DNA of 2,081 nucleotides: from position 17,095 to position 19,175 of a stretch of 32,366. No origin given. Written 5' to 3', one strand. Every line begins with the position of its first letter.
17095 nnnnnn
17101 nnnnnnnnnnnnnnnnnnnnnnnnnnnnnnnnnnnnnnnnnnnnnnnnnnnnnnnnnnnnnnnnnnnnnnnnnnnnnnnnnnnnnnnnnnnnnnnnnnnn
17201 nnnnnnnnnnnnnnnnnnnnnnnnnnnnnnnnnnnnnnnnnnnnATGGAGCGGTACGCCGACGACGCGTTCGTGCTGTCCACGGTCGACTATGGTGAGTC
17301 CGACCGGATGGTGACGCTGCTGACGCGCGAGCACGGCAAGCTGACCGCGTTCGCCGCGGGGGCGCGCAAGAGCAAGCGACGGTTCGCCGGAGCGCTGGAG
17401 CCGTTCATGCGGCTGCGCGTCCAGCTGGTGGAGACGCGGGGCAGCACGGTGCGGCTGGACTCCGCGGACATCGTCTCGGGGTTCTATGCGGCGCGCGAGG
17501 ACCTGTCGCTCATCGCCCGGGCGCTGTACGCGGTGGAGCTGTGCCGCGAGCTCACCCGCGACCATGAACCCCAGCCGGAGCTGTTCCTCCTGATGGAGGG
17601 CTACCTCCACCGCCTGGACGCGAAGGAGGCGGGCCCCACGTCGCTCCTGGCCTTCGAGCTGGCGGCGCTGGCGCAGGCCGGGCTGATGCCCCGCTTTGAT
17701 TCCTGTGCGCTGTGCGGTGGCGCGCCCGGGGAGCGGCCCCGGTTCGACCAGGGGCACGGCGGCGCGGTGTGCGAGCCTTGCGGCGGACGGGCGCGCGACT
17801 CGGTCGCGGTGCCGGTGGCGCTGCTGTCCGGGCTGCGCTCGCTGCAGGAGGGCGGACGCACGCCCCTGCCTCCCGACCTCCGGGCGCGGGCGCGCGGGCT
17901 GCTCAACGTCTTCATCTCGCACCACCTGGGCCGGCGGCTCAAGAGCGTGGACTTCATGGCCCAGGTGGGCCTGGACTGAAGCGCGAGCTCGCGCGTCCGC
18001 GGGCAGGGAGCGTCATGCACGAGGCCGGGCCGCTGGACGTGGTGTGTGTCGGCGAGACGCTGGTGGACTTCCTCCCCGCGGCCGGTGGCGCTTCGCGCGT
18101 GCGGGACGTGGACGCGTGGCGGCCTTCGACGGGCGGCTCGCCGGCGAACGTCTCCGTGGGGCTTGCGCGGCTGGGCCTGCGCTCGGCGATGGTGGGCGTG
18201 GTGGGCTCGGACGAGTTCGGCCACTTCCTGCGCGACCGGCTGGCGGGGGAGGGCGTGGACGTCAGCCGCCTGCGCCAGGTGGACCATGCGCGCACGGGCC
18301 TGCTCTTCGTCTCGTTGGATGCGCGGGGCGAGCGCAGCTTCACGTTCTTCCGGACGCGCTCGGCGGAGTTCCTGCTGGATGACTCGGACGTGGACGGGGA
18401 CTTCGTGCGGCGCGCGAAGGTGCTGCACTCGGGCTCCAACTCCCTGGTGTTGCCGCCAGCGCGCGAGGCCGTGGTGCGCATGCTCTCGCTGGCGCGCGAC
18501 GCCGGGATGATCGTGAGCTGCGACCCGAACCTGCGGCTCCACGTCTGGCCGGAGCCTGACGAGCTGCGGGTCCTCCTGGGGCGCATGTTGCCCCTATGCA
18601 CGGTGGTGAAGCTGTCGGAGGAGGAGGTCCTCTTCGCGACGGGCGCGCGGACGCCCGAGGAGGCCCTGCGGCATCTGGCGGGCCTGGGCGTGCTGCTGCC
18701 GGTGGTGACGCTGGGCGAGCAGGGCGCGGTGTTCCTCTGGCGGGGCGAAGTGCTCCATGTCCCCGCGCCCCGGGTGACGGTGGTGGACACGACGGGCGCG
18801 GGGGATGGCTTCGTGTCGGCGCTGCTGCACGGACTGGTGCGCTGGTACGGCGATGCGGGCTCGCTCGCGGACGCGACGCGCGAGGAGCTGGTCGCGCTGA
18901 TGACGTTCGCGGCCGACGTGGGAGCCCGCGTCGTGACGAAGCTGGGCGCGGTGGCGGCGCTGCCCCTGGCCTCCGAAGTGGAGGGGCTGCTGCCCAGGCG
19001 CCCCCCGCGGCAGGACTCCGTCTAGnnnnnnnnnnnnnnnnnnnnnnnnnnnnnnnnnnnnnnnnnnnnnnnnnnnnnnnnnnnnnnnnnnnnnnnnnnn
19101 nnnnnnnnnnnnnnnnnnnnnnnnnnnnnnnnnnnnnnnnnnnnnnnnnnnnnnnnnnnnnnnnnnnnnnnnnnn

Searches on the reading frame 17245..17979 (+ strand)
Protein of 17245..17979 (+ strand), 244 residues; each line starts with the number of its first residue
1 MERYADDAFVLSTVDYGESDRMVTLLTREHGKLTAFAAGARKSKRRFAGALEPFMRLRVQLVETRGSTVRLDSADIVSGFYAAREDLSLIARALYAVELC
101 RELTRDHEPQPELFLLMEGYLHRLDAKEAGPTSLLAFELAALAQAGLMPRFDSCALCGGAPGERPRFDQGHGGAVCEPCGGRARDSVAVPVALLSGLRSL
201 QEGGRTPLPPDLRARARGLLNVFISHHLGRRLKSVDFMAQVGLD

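Call 7: search_protein_families(library=pfam, proteins=[window:17245-17979:+], max_evalue=0.01)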
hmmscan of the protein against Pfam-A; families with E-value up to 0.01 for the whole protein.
window:17245-17979:+ (244 aa): 2 families
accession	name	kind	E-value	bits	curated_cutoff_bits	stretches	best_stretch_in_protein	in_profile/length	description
PF02565.21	RecO_C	-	1.4e-27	96.8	22.1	1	84-234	1-155/157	Recombination protein O C terminal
PF11967.14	RecO_N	-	2e-23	82.7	27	1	1-80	1-80/80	Recombination protein O N terminal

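Call 8: search_protein_families(library=ncbifam, proteins=[window:17245-17979:+], max_evalue=0.01)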
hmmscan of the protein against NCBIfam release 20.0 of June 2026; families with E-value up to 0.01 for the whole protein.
window:17245-17979:+ (244 aa): 1 family
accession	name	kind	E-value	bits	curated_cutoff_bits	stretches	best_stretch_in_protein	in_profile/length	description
TIGR00613.1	reco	equivalog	3.9e-42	144.3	48.7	1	6-240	3-238/239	DNA repair protein RecO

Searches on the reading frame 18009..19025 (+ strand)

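Call 66: search_protein_families(library=pfam, proteins=[window:18009-19025:+], max_evalue=0.00001)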
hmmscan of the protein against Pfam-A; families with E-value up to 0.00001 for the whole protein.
window:18009-19025:+ (338 aa): 1 family
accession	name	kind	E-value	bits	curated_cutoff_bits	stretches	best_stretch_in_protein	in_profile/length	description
PF00294.29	PfkB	-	5.9e-61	206.9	25.8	1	10-319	3-300/302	pfkB family carbohydrate kinase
